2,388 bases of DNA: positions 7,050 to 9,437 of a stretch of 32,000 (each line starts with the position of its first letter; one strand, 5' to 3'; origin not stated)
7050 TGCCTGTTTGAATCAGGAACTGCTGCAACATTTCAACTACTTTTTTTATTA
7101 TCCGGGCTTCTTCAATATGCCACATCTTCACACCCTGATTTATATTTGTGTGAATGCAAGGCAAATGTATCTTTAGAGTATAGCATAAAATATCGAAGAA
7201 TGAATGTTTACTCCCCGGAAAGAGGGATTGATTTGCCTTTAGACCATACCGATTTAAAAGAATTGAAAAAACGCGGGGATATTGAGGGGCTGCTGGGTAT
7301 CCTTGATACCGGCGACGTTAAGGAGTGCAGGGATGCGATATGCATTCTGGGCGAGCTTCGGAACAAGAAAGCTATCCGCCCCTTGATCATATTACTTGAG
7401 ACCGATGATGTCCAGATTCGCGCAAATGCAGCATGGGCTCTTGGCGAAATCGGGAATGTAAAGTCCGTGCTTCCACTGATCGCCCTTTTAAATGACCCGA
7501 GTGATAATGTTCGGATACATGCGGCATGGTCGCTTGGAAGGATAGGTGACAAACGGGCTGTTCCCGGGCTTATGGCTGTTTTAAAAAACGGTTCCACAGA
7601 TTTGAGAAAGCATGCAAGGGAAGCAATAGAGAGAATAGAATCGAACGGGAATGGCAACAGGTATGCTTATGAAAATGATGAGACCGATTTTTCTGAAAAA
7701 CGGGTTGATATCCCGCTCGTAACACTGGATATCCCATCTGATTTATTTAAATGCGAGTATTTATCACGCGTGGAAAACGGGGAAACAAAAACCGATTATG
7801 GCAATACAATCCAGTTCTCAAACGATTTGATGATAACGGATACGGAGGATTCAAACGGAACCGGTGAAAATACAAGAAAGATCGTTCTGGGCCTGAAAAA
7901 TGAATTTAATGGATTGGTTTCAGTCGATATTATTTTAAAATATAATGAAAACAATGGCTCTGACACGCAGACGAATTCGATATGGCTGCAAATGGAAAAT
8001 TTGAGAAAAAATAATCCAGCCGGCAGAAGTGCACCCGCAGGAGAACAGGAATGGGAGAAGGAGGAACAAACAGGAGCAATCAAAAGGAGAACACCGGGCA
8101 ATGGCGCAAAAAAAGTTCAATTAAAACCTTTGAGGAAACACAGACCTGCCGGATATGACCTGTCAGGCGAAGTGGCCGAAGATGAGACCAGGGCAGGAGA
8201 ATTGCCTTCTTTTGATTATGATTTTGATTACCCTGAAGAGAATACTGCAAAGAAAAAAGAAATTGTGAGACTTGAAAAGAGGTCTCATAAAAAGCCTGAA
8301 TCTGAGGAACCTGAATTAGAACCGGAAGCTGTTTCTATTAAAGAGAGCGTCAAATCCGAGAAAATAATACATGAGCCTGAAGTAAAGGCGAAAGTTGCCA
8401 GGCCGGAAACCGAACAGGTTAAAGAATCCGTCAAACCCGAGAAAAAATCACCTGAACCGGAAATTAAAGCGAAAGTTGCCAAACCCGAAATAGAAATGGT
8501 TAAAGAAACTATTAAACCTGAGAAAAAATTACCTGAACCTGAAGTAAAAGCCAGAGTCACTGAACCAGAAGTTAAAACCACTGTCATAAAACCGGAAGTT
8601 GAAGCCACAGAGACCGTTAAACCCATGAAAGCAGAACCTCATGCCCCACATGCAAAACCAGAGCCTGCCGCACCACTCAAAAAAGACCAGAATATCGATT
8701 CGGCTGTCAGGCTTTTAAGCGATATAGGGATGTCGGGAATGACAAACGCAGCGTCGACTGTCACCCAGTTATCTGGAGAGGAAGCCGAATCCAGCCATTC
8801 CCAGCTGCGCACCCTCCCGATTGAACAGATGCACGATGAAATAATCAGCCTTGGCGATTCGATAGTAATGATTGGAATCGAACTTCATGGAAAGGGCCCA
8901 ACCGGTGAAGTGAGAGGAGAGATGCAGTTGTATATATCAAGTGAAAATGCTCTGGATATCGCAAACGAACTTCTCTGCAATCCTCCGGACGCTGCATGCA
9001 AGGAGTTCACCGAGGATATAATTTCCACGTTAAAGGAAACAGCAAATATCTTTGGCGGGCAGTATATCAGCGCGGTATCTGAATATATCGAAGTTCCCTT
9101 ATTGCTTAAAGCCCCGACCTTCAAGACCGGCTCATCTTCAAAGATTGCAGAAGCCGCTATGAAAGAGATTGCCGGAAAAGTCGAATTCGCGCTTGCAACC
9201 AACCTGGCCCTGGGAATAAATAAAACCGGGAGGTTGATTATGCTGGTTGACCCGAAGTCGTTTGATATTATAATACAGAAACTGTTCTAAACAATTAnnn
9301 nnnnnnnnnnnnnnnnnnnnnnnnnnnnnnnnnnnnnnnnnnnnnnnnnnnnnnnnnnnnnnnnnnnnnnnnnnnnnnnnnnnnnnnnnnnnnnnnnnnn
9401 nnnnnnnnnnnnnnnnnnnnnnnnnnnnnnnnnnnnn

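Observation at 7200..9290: HEAT_PBS repeats fused to a CheC-like phosphatase domain with an exact active-site motif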

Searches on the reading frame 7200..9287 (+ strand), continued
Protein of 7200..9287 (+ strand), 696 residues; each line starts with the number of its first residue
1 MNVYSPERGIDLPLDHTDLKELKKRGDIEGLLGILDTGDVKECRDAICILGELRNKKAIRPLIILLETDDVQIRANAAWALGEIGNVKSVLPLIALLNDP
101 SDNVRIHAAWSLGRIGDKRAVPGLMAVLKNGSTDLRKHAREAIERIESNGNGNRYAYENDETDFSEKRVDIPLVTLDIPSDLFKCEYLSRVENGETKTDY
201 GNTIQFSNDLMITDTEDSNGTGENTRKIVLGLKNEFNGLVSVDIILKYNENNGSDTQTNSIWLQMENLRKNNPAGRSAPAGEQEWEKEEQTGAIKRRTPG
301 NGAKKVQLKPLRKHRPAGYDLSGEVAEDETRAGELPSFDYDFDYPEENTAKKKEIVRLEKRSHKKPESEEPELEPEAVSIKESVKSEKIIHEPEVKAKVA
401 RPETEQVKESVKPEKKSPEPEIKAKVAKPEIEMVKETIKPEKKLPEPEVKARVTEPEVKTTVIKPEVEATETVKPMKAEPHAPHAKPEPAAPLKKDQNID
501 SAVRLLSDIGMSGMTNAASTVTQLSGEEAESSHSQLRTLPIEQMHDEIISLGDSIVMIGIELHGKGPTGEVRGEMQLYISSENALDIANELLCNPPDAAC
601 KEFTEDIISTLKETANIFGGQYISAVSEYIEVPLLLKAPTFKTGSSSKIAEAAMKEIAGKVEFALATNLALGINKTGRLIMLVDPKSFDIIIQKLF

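Call 28: find_encoding_contigs(protein=P0091, flank=10000, max_places=2)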
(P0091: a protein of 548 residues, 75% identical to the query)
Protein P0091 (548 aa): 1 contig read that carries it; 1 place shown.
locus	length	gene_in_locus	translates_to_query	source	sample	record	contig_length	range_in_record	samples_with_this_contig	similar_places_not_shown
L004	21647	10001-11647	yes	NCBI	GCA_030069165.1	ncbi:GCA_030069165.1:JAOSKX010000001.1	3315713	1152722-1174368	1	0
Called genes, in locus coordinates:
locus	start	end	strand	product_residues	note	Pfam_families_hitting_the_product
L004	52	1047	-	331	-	PF00891:Methyltransf_2, PF13489:Methyltransf_23, PF13847:Methyltransf_31, PF08241:Methyltransf_11 (weak), PF08242:Methyltransf_12 (weak), PF13649:Methyltransf_25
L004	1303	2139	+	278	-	PF09721:Exosortase_EpsH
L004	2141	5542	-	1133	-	PF04892:VanZ-LLP1, PF07760:DUF1616, PF07752:S-layer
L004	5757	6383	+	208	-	PF00149:Metallophos, PF12850:Metallophos_2, PF14582:Metallophos_3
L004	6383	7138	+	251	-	PF00142:Fer4_NifH (weak), PF01656:CbiA, PF02374:ArsA_ATPase, PF10609:ParA, PF13614:AAA_31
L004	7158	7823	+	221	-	PF00154:RecA_N, PF06745:ATPase (weak), PF08423:Rad51, PF13481:AAA_25, PF05707:Zot (weak)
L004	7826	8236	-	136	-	-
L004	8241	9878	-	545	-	-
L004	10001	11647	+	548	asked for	PF13646:HEAT_2, PF00514:Arm (faint), PF13513:HEAT_EZ (faint), PF02985:HEAT (faint), PF13646:HEAT_2, PF03130:HEAT_PBS (weak), PF13690:CheX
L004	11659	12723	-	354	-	PF05377:FlaC_arch, PF04659:Arch_fla_DE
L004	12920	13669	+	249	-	PF06745:ATPase, PF13481:AAA_25 (faint)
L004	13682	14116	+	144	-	-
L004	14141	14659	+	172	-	PF01584:CheW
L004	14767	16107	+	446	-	-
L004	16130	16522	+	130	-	-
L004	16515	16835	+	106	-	-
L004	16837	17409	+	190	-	PF17032:Zn_ribbon_15 (faint), PF18912:DZR_2 (faint), PF12773:DZR, PF13240:Zn_Ribbon_1 (faint), PF13248:Zn_ribbon_3 (weak)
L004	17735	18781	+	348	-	PF27313:AF_0136_C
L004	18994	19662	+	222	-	-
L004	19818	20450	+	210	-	PF00072:Response_reg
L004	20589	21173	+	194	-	PF01917:Flagellin_arch-type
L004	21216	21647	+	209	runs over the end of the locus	PF01917:Flagellin_arch-type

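Call 29: find_encoding_contigs(protein=P0045, flank=10000, max_places=2)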
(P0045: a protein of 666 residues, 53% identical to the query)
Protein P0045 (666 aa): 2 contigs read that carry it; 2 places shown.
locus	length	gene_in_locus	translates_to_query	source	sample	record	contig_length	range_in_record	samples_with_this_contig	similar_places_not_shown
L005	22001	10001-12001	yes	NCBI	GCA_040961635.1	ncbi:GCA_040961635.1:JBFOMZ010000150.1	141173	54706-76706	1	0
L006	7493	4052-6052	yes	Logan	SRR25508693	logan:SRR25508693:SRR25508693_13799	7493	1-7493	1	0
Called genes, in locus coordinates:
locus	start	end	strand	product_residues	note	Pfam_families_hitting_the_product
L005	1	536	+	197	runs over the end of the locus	PF01058:Oxidored_q6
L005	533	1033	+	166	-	PF00329:Complex1_30kDa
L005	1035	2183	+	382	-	PF00346:Complex1_49kDa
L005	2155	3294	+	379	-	PF00146:NADHdh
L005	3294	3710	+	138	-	PF00037:Fer4 (weak), PF12797:Fer4_2 (weak), PF13237:Fer4_10, PF14697:Fer4_21, PF12837:Fer4_6 (weak), PF12838:Fer4_7, PF13187:Fer4_9, PF00037:Fer4 (weak), +5 more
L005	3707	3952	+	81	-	PF00499:Oxidored_q3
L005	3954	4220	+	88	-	PF00499:Oxidored_q3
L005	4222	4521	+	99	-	PF00420:Oxidored_q2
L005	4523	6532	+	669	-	PF00662:Proton_antipo_N, PF00361:Proton_antipo_M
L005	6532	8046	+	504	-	PF00361:Proton_antipo_M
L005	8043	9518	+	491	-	PF00361:Proton_antipo_M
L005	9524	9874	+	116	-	PF10621:FpoO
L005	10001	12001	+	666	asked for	PF13513:HEAT_EZ (faint), PF13646:HEAT_2, PF03130:HEAT_PBS (faint), PF00514:Arm (faint), PF02985:HEAT (faint), PF13646:HEAT_2, PF13690:CheX (faint)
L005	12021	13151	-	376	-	PF05377:FlaC_arch, PF04659:Arch_fla_DE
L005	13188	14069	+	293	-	PF06745:ATPase, PF13481:AAA_25 (faint)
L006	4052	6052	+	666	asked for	PF13513:HEAT_EZ (faint), PF13646:HEAT_2, PF03130:HEAT_PBS (faint), PF00514:Arm (faint), PF02985:HEAT (faint), PF13646:HEAT_2, PF13690:CheX (faint)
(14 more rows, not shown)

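Call 30: find_encoding_contigs(protein=P0065, flank=10000, max_places=2)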
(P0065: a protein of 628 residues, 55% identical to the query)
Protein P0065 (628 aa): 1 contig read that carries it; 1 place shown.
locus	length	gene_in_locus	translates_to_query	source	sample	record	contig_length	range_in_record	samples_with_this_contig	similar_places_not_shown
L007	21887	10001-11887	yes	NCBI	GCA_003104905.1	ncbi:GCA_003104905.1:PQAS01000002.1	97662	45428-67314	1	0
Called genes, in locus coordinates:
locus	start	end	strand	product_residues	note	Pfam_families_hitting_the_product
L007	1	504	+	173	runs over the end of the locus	PF01058:Oxidored_q6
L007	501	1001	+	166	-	PF00329:Complex1_30kDa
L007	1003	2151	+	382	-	PF00346:Complex1_49kDa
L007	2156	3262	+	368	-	PF00146:NADHdh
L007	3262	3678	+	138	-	PF13534:Fer4_17 (faint), PF00037:Fer4 (weak), PF13237:Fer4_10, PF14697:Fer4_21, PF12837:Fer4_6 (weak), PF12838:Fer4_7, PF13187:Fer4_9, PF00037:Fer4 (weak), +5 more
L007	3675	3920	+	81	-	PF00499:Oxidored_q3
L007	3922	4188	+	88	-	PF00499:Oxidored_q3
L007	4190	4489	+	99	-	PF00420:Oxidored_q2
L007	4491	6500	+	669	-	PF00662:Proton_antipo_N, PF00361:Proton_antipo_M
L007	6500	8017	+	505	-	PF00361:Proton_antipo_M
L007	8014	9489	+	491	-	PF00361:Proton_antipo_M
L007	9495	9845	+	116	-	PF10621:FpoO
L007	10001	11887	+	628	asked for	PF00514:Arm (faint), PF13646:HEAT_2, PF02985:HEAT (faint), PF03130:HEAT_PBS (faint), PF13513:HEAT_EZ (faint), PF13646:HEAT_2, PF13690:CheX (weak)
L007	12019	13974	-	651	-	PF03168:LEA_2 (faint)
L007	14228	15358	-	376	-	PF05377:FlaC_arch, PF04659:Arch_fla_DE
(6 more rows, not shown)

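Call 51: predict_structure(alignment_id=A2)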
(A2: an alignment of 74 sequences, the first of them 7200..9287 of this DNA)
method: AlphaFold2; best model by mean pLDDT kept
length: 696 residues; sequences in the alignment: 74
mean_pLDDT: 63.5   pTM: 0.37
mean pLDDT of the five models: 63.5, 62.4, 61.6, 61.4, 60.0
residues with pLDDT >= 90: 183; 70-90: 124; 50-70: 103; < 50: 286
segments of 3 or more residues with pLDDT < 50: 1-15, 151-168, 188-202, 218-223, 250-255, 269-385, 389-427, 429-496
pLDDT, mean of each block of 10 residues (from residue 1): 40 59 93 89 94 94 95 97 94 95 97 94 91 95 88 41 36 60 51 32 52 56 54 59 58 50 58 33 32 32 31 32 33 31 33 39 40 40 46 42 42 43 45 43 43 40 39 38 32 46 76 72 63 69 91 93 84 91 92 87 93 83 78 86 94 87 84 84 82 65
secondary structure, 60 per line:
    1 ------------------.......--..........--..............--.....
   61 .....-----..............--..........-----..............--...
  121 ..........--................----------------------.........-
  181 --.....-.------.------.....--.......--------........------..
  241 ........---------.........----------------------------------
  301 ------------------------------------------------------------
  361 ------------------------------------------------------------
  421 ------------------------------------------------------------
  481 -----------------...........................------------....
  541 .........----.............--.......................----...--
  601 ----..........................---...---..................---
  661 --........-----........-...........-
elements in order (helices of 4 or more, strands of 3 or more residues): H19-25 H28-37 H40-53 H56-65 H71-84 H87-96 H102-115 H118-130 H133-148 E171-179 E183-187 E203-207 E210-216 E225-232 E239-248 E258-266 H498-524 E537-540 H541-549 E554-566 E569-580 H581-591 H605-630 E634-636 E640-645 H646-657 E663-670 E676-683 H685-695

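Call 70: fold_search(model_id=the predicted structure, library=pdb)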
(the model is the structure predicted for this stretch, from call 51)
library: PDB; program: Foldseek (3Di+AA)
matches with E <= 10: 1021; with E <= 0.001: 72
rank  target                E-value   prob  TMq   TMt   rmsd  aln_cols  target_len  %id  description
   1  2f9z_A                1.4e-08  1.00  0.20  0.66   8.7       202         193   20  Complex between the chemotaxis deamidase CheD and the chemotaxis phosphatase CheC from Thermotoga maritima (released 2006-06-06)
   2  3qta_B                2.0e-08  1.00  0.20  0.60   9.4       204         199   19  Crystal structure of a CheC-like protein (rrnAC0528) from Haloarcula marismortui ATCC 43049 at 2.00 A resolution (released 2011-04-06)
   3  5dcq_C                4.8e-08  1.00  0.17  0.73   2.3       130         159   38  Crystal structure of bacterial adhesin, FNE from Streptococcus equi spp. equi. (released 2016-06-29)
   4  3qta_A                4.8e-08  1.00  0.19  0.56   9.5       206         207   18  Crystal structure of a CheC-like protein (rrnAC0528) from Haloarcula marismortui ATCC 43049 at 2.00 A resolution (released 2011-04-06)
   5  5dcq_A                5.6e-08  1.00  0.17  0.75   1.0       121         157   39  Crystal structure of bacterial adhesin, FNE from Streptococcus equi spp. equi. (released 2016-06-29)
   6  2f9z_B                6.5e-08  1.00  0.20  0.68   8.5       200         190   18  Complex between the chemotaxis deamidase CheD and the chemotaxis phosphatase CheC from Thermotoga maritima (released 2006-06-06)
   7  7p0h_A                6.8e-08  1.00  0.18  0.30   1.8       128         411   37  Crystal structure of Helicobacter pylori ComF fused to an artificial alphaREP crystallization helper(named B2) (released 2022-04-06)
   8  5dcq_B                7.1e-08  1.00  0.17  0.76   1.1       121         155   39  Crystal structure of bacterial adhesin, FNE from Streptococcus equi spp. equi. (released 2016-06-29)
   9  1xkr                  7.5e-08  1.00  0.22  0.67   8.5       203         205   19  X-ray Structure of Thermotoga maritima CheC (released 2004-12-07)
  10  3ltj                  1.0e-07  1.00  0.18  0.63   1.8       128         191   38  Structure of a new family of artificial alpha helicoidal repeat proteins (alpha-Rep) based on thermostable HEAT-like rep (released 2010-10-13)
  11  6ft5                  1.2e-07  1.00  0.18  0.66   1.7       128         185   38  Structure of A3_A3, an artificial bi-domain protein based on two identical alphaRep A3 domains (released 2018-08-08)
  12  9t1m_E                1.2e-07  1.00  0.18  0.77   3.4       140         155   36  Nuclear export protein/Non-structural protein 2 (NEP/NS2) in complex with artificial alpha Rep protein (released 2025-11-12)
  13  9t1m_A                1.7e-07  1.00  0.17  0.76   1.3       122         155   36  Nuclear export protein/Non-structural protein 2 (NEP/NS2) in complex with artificial alpha Rep protein (released 2025-11-12)
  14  3ltm_A                1.8e-07  1.00  0.18  0.66   1.5       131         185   40  Structure of a new family of artificial alpha helicoidal repeat proteins (alpha-Rep) based on thermostable HEAT-like r (released 2010-10-13)
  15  4jw2_B                2.0e-07  1.00  0.18  0.64   1.7       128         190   38  Selection of specific protein binders for pre-defined targets from an optimized library of artificial helicoidal repea (released 2013-09-25)
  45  5n3u_A                7.6e-05  1.00  0.17  0.43  10.6       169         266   28  The structure of the complex of CpcE and CpcF of phycocyanin lyase from Nostoc sp. PCC7120 (released 2017-12-06)
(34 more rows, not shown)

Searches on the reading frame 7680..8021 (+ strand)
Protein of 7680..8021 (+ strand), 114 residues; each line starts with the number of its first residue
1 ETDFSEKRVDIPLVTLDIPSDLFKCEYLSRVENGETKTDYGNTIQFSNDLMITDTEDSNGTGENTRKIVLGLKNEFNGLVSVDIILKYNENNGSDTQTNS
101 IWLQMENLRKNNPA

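Call 57: search_protein_families(library=pfam, proteins=[window:7680-8021:+], max_evalue=10)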
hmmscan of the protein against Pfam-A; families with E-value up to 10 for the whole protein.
window:7680-8021:+ (114 aa): 0 families
